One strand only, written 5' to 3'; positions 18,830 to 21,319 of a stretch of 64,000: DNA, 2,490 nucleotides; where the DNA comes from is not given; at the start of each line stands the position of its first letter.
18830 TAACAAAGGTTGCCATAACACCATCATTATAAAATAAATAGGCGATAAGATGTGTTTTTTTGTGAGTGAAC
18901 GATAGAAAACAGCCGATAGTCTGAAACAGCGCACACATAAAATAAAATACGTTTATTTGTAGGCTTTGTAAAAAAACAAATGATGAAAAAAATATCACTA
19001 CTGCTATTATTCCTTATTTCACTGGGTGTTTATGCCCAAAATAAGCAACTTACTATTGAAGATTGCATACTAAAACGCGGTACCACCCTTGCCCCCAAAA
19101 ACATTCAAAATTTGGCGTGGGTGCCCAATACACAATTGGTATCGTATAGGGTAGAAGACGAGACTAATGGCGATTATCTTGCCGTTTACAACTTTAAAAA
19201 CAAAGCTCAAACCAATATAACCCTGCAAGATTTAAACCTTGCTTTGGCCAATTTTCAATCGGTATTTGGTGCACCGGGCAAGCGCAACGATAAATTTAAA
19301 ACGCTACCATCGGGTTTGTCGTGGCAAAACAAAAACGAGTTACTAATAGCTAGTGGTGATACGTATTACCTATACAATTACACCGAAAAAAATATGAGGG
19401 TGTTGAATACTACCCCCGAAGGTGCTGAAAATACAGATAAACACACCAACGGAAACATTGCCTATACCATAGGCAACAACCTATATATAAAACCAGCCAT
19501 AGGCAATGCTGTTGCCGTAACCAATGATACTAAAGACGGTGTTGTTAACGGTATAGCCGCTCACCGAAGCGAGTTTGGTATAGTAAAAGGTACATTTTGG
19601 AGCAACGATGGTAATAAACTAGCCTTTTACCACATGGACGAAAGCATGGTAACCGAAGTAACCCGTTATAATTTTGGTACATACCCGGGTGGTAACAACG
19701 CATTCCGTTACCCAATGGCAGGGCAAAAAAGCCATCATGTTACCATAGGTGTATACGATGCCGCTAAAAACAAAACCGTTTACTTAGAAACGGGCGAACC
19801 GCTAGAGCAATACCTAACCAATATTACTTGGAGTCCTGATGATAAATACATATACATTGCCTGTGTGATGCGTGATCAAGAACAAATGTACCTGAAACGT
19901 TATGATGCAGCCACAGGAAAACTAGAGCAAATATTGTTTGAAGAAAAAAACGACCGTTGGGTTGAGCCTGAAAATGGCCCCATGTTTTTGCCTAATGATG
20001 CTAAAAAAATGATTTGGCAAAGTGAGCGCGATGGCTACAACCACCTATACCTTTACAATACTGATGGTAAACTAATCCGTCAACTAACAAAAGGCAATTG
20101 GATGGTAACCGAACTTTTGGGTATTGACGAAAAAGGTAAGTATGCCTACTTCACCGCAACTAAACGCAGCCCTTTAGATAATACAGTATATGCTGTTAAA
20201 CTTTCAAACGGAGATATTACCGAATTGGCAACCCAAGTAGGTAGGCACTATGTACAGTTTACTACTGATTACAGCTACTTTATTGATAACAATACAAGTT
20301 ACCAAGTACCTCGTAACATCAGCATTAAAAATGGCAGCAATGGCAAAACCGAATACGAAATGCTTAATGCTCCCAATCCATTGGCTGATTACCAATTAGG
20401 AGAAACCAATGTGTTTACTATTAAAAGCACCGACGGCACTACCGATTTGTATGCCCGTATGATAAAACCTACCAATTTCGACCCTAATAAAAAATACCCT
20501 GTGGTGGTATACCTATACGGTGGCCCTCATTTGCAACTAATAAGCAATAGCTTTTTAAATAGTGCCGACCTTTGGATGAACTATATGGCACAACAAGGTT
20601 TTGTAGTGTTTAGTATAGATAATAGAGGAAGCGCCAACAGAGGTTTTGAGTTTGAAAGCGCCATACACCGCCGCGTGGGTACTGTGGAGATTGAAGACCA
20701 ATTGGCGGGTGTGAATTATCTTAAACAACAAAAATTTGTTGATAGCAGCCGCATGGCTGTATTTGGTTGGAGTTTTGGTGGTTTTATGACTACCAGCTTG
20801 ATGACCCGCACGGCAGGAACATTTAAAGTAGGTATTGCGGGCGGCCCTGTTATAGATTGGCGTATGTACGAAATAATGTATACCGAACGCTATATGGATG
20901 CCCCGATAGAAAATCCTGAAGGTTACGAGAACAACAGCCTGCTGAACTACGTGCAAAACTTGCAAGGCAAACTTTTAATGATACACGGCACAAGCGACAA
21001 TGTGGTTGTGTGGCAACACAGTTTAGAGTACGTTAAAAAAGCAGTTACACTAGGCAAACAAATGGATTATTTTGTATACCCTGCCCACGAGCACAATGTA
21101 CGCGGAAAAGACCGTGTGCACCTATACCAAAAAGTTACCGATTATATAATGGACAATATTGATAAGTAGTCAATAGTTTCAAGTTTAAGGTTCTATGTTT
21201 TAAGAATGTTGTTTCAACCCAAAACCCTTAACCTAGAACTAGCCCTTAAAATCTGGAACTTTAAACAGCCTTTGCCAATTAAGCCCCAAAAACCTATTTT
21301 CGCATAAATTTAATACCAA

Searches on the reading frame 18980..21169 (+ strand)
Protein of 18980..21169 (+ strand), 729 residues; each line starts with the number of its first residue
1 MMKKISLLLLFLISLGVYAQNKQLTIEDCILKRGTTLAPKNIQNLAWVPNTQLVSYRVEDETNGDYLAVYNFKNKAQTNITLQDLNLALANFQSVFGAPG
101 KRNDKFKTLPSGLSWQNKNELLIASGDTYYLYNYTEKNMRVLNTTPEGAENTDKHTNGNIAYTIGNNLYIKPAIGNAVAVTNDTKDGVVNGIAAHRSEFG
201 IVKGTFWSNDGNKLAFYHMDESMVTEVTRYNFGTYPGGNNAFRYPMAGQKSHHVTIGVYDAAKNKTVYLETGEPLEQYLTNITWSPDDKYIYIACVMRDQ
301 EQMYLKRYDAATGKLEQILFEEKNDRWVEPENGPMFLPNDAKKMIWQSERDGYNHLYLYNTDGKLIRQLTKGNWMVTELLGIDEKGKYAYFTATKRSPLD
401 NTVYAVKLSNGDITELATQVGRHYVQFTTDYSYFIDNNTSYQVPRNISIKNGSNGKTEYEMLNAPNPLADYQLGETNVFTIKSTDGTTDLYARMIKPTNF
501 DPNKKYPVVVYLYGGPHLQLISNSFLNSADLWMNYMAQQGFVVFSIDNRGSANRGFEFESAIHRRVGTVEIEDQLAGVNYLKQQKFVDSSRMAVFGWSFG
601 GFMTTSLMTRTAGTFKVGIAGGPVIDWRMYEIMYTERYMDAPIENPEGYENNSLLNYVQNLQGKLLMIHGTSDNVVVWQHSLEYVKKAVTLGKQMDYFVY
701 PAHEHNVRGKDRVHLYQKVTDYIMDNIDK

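Call 78: search_protein_families(library=pfam, proteins=[window:18980-21169:+], max_evalue=0.00001)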
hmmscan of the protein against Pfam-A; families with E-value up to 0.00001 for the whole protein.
window:18980-21169:+ (729 aa): 8 families
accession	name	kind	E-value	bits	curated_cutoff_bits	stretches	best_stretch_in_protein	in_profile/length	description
PF00930.27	DPPIV_N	-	1.8e-76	257.6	22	1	127-444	23-353/354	Dipeptidyl peptidase IV (DPP IV) N-terminal region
PF00326.27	Peptidase_S9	-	2.3e-52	178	22.6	1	533-727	7-210/213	Prolyl oligopeptidase family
PF20434.5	BD-FAE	-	1e-10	41.9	26.8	0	503-605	10-104/215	BD-FAE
PF12146.15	Hydrolase_4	-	6.5e-08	32.6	27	0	533-630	24-116/239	Serine aminopeptidase, S33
PF00561.26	Abhydrolase_1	-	2.8e-07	30.9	25.8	0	507-605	1-84/245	alpha/beta hydrolase fold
PF07676.18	PD40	-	1.1e-06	28.9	20.9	0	201-217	10-26/38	WD40-like Beta Propeller Repeat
PF02129.25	Peptidase_S15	-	1.2e-06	28.8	23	0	485-634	1-138/262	X-Pro dipeptidyl-peptidase (S15 family)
PF01738.24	DLH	-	9.4e-06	25.8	21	0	534-706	35-187/217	Dienelactone hydrolase family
